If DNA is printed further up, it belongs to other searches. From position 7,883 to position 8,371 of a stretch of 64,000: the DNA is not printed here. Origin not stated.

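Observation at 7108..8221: AbiJ-sized protein with a C-terminal Rx4H (HEPN-like) motif, translationally coupled to a downstream Phd/YefM-like antitoxin: non-canonical toxin-antitoxin or abortive-infection pair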

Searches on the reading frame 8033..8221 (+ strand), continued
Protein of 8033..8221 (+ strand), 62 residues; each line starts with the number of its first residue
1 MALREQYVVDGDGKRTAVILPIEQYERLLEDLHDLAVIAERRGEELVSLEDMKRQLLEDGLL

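Call 62: find_encoding_contigs(protein=P0130, flank=2500, max_places=3)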
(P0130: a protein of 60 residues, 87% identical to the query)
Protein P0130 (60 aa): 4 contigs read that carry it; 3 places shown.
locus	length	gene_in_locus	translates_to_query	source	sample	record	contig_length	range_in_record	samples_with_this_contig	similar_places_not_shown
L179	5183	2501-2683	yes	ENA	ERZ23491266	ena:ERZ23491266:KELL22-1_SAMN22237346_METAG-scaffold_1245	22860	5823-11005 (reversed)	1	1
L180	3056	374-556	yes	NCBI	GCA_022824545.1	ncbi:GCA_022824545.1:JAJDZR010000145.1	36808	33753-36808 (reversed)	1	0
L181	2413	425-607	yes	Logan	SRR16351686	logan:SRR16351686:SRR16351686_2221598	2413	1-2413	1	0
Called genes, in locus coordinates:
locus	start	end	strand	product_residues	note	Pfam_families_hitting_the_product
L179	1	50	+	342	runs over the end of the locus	PF01408:GFO_IDH_MocA, PF03447:NAD_binding_3 (faint), PF22725:GFO_IDH_MocA_C3, PF02894:GFO_IDH_MocA_C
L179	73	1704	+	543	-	PF01019:G_glu_transpept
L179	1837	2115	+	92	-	-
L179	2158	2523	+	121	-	-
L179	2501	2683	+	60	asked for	PF18506:RelB-like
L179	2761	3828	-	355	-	-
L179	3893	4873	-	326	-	PF03328:HpcH_HpaI, PF15617:C-C_Bond_Lyase (weak), PF22484:DUF6986 (weak)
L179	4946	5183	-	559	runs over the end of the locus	PF00920:ILVD_EDD_N, PF24877:ILV_EDD_C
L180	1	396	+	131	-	?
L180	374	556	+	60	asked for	PF18506:RelB-like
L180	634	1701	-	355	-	-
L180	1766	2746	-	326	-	PF03328:HpcH_HpaI, PF15617:C-C_Bond_Lyase (weak), PF22484:DUF6986 (weak)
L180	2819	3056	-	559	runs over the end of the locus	PF00920:ILVD_EDD_N, PF24877:ILV_EDD_C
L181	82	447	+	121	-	-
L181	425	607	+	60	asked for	PF18506:RelB-like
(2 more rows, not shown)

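Call 63: find_encoding_contigs(protein=P0136, flank=2500, max_places=3)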
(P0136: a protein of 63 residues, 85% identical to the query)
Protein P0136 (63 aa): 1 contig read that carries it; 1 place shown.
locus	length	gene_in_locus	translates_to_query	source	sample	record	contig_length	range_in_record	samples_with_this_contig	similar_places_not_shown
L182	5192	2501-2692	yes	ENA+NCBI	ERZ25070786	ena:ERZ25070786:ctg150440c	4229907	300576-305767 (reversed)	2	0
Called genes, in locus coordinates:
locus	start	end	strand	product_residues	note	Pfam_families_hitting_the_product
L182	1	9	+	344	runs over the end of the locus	PF01408:GFO_IDH_MocA, PF22725:GFO_IDH_MocA_C3, PF02894:GFO_IDH_MocA_C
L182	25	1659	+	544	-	PF01019:G_glu_transpept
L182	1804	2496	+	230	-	-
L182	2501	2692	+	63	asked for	PF02604:PhdYeFM_antitox (faint), PF18506:RelB-like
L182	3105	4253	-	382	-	PF01467:CTP_transf_like (faint)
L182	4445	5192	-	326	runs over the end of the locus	PF03328:HpcH_HpaI, PF15617:C-C_Bond_Lyase (faint), PF22484:DUF6986 (weak)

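Call 64: find_encoding_contigs(protein=P0149, flank=2500, max_places=3)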
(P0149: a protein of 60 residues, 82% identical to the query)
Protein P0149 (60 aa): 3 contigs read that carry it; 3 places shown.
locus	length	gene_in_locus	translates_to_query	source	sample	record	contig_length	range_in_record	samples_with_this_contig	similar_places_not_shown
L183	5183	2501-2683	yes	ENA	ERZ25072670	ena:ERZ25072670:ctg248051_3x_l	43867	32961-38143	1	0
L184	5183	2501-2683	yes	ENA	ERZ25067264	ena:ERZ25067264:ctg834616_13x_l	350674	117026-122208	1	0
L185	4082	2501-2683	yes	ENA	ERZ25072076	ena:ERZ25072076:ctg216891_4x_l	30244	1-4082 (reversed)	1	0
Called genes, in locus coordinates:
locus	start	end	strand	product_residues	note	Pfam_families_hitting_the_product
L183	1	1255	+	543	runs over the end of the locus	PF01019:G_glu_transpept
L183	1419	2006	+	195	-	PF14373:Imm_superinfect, PF00515:TPR_1 (weak), PF07719:TPR_2 (weak), PF13414:TPR_11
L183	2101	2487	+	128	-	-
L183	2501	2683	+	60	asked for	PF18506:RelB-like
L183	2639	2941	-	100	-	PF03683:UPF0175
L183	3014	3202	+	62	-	-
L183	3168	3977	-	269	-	-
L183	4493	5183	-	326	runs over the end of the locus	PF03328:HpcH_HpaI, PF15617:C-C_Bond_Lyase (weak), PF22484:DUF6986 (weak)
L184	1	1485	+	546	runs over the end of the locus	PF01019:G_glu_transpept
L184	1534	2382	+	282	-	-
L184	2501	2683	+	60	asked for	PF18506:RelB-like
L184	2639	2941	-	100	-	PF03683:UPF0175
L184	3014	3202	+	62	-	-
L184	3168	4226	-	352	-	-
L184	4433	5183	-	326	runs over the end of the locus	PF03328:HpcH_HpaI, PF15617:C-C_Bond_Lyase (weak), PF22484:DUF6986 (weak)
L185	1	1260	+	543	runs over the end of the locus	PF01019:G_glu_transpept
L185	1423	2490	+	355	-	PF14373:Imm_superinfect, PF07719:TPR_2 (faint), PF00515:TPR_1 (weak), PF13414:TPR_11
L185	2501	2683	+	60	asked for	PF18506:RelB-like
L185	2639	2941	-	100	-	PF03683:UPF0175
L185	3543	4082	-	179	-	?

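Call 65: search_protein_families(library=pfam, proteins=[L179:1837-2112:+, L179:2158-2520:+, L182:1804-2493:+, L183:2101-2484:+, L184:1534-2379:+, L183:1419-2003:+, L185:1423-2487:+], max_evalue=0.1)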
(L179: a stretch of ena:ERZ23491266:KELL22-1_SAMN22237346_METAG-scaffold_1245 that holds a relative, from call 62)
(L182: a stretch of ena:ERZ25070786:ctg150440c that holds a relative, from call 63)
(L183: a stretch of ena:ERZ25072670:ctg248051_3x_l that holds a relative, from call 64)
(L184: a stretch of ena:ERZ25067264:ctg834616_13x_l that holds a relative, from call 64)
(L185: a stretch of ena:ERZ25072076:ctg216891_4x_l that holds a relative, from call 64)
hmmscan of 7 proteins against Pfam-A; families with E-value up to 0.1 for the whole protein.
L179:1837-2112:+ (92 aa): 0 families

L179:2158-2520:+ (121 aa): 0 families

L182:1804-2493:+ (230 aa): 0 families

L183:2101-2484:+ (128 aa): 2 families
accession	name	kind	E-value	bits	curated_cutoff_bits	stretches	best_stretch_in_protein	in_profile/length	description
PF09543.15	DUF2379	-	0.045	14.7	21.1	1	82-127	38-83/116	Protein of unknown function (DUF2379)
PF02042.20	RWP-RK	-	0.086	13.2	29.3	0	100-114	15-29/49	RWP-RK domain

L184:1534-2379:+ (282 aa): 0 families

L183:1419-2003:+ (195 aa): 13 families
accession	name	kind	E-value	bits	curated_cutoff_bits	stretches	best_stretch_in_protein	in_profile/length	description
PF14373.11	Imm_superinfect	-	3.5e-13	49.7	27.9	1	12-51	1-42/42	Superinfection immunity protein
PF13414.12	TPR_11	-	2.8e-11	43.4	26.8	1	77-113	3-39/42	TPR repeat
PF00515.34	TPR_1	-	1.2e-07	31.7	27.8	1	81-101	14-34/34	Tetratricopeptide repeat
PF07719.23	TPR_2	-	1.7e-07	31.2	27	1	79-101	12-34/34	Tetratricopeptide repeat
PF14559.12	TPR_19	-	2.4e-05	25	25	1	81-124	4-45/68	Tetratricopeptide repeat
PF13371.12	TPR_9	-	3.7e-05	24.1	35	2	78-112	5-39/73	Tetratricopeptide repeat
PF13181.12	TPR_8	-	3.7e-05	24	25.7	1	75-101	8-34/34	Tetratricopeptide repeat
PF13431.12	TPR_17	-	0.00035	21.1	24.4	1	91-124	2-33/34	Tetratricopeptide repeat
PF13432.12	TPR_16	-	0.00056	20.7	32.7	1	77-113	6-42/65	Tetratricopeptide repeat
PF13428.12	TPR_14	-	0.00084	20.2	23.5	1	75-109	8-42/44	Tetratricopeptide repeat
PF13424.12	TPR_12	-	0.021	15.4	30.1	1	75-112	10-55/77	Tetratricopeptide repeat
PF13176.12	TPR_7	-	0.031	14.8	27.9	1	75-101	6-32/36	Tetratricopeptide repeat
PF02076.21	STE3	-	0.061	13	29.2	1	7-59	4-56/292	Pheromone A receptor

L185:1423-2487:+ (355 aa): 13 families
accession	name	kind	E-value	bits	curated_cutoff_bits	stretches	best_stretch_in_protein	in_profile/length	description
PF14373.11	Imm_superinfect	-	7.4e-13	48.6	27.9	1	12-51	1-42/42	Superinfection immunity protein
PF13414.12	TPR_11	-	7.9e-11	41.9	26.8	1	77-113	3-39/42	TPR repeat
PF00515.34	TPR_1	-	5e-07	29.7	27.8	1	81-101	14-34/34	Tetratricopeptide repeat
PF07719.23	TPR_2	-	3e-06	27.4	27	1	79-101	12-34/34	Tetratricopeptide repeat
PF14559.12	TPR_19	-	4.2e-05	24.2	25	1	81-124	4-45/68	Tetratricopeptide repeat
PF13181.12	TPR_8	-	9.1e-05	22.8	25.7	1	75-101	8-34/34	Tetratricopeptide repeat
PF13428.12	TPR_14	-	0.00051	20.9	23.5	1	75-109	8-42/44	Tetratricopeptide repeat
PF13432.12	TPR_16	-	0.00086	20.1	32.7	1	77-113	6-42/65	Tetratricopeptide repeat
PF13431.12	TPR_17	-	0.0017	18.9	24.4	1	91-124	2-33/34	Tetratricopeptide repeat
PF13371.12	TPR_9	-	0.016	15.6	35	1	76-102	37-63/73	Tetratricopeptide repeat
PF13424.12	TPR_12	-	0.023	15.3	30.1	1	75-111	10-54/77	Tetratricopeptide repeat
PF13176.12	TPR_7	-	0.051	14.1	27.9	0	75-101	6-32/36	Tetratricopeptide repeat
PF09543.15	DUF2379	-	0.093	13.7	21.1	0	308-354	38-84/116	Protein of unknown function (DUF2379)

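Call 66: search_protein_families(library=padloc, proteins=[L179:1837-2112:+, L179:2158-2520:+, L182:1804-2493:+, L183:2101-2484:+, L184:1534-2379:+, L183:1419-2003:+, L185:1423-2487:+], max_evalue=0.1)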
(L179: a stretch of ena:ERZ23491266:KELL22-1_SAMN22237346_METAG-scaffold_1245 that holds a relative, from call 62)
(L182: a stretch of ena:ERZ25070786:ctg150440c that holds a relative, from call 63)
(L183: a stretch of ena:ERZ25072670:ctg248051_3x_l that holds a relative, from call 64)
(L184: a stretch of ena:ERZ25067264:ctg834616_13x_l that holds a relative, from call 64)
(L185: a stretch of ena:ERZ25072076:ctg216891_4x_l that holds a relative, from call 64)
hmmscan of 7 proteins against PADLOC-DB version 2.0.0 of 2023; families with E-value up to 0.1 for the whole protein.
L179:1837-2112:+ (92 aa): 0 families

L179:2158-2520:+ (121 aa): 0 families

L182:1804-2493:+ (230 aa): 0 families

L183:2101-2484:+ (128 aa): 0 families

L184:1534-2379:+ (282 aa): 0 families

L183:1419-2003:+ (195 aa): 0 families

L185:1423-2487:+ (355 aa): 0 families
